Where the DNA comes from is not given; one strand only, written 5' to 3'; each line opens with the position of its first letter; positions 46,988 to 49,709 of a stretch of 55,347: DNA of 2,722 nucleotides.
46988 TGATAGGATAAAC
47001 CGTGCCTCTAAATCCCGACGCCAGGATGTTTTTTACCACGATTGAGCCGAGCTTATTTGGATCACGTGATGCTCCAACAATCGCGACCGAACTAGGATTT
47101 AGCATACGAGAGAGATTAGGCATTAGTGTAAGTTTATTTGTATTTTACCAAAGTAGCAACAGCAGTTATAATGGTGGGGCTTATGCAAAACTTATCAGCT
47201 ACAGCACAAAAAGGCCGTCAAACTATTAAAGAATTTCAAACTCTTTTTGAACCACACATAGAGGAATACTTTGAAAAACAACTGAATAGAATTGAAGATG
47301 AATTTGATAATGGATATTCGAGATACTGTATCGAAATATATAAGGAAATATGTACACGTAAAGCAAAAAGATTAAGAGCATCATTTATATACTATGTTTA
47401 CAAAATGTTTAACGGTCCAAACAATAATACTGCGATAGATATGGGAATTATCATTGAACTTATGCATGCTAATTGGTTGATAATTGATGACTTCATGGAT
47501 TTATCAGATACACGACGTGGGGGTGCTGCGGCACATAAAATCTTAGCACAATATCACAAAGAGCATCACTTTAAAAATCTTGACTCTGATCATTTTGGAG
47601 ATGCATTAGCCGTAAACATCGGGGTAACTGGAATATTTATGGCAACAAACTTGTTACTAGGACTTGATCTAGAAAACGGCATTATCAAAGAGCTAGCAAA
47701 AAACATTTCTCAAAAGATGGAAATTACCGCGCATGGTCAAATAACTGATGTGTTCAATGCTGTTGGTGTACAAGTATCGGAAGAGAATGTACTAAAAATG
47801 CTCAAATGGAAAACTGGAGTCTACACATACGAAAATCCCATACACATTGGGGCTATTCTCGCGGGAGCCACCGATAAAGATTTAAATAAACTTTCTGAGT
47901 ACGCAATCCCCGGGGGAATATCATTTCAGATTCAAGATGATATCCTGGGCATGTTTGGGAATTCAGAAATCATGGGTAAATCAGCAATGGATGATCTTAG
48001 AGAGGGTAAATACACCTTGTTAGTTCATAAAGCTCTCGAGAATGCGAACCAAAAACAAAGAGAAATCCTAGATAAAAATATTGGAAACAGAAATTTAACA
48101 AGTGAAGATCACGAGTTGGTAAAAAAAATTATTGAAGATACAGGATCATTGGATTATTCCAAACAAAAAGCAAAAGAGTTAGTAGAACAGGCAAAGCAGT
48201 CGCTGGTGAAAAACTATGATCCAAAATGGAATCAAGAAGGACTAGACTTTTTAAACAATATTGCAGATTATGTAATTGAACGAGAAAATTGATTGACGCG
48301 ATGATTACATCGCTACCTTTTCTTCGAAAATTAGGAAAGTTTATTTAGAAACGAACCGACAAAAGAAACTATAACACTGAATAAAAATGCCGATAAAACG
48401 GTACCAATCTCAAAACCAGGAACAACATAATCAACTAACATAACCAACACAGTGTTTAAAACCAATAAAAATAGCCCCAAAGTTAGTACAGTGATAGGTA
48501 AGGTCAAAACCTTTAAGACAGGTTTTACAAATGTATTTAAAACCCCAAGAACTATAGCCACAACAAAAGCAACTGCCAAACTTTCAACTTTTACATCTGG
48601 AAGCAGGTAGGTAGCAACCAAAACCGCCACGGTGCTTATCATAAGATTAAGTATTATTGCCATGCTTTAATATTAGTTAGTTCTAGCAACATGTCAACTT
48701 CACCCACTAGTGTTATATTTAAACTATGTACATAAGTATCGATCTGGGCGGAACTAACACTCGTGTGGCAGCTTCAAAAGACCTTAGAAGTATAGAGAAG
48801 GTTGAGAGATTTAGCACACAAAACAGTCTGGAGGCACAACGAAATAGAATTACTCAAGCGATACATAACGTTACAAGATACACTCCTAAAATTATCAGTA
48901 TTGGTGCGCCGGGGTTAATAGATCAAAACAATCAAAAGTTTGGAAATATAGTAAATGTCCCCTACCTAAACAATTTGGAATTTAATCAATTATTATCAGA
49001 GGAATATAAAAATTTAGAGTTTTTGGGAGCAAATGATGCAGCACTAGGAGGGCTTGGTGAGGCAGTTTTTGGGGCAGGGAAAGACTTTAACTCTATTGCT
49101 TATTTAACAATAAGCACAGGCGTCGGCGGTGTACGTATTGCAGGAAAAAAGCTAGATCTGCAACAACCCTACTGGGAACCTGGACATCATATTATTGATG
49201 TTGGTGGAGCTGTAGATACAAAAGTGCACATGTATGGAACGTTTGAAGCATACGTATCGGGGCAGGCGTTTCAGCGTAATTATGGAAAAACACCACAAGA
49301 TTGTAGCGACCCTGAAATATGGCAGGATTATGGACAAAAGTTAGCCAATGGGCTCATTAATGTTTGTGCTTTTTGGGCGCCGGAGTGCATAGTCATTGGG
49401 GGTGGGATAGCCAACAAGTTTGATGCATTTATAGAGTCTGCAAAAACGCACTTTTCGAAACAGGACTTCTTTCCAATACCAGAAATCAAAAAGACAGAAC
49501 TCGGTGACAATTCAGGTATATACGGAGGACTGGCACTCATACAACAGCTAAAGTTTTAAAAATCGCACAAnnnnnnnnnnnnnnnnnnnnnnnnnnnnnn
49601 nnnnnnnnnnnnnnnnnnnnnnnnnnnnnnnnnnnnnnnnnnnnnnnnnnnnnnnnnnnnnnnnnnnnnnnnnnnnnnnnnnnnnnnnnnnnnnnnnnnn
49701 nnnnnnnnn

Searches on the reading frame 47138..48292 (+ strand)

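Call 104: search_protein_families(library=pfam, proteins=[window:47138-48292:+], max_evalue=0.00001)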
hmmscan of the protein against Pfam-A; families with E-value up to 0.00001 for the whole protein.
window:47138-48292:+ (384 aa): 1 family
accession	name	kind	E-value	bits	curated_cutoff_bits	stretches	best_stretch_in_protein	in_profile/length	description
PF00348.22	polyprenyl_synt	-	2.5e-54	184.6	27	1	64-332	4-248/251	Polyprenyl synthetase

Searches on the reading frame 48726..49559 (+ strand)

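Call 104: search_protein_families(library=pfam, proteins=[window:48726-49559:+], max_evalue=0.00001)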
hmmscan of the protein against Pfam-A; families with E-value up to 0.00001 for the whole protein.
window:48726-49559:+ (277 aa): 1 family
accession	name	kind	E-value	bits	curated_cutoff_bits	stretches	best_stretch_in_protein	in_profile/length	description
PF00480.26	ROK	-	1.7e-33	116.9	22.9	1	2-274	1-293/294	ROK family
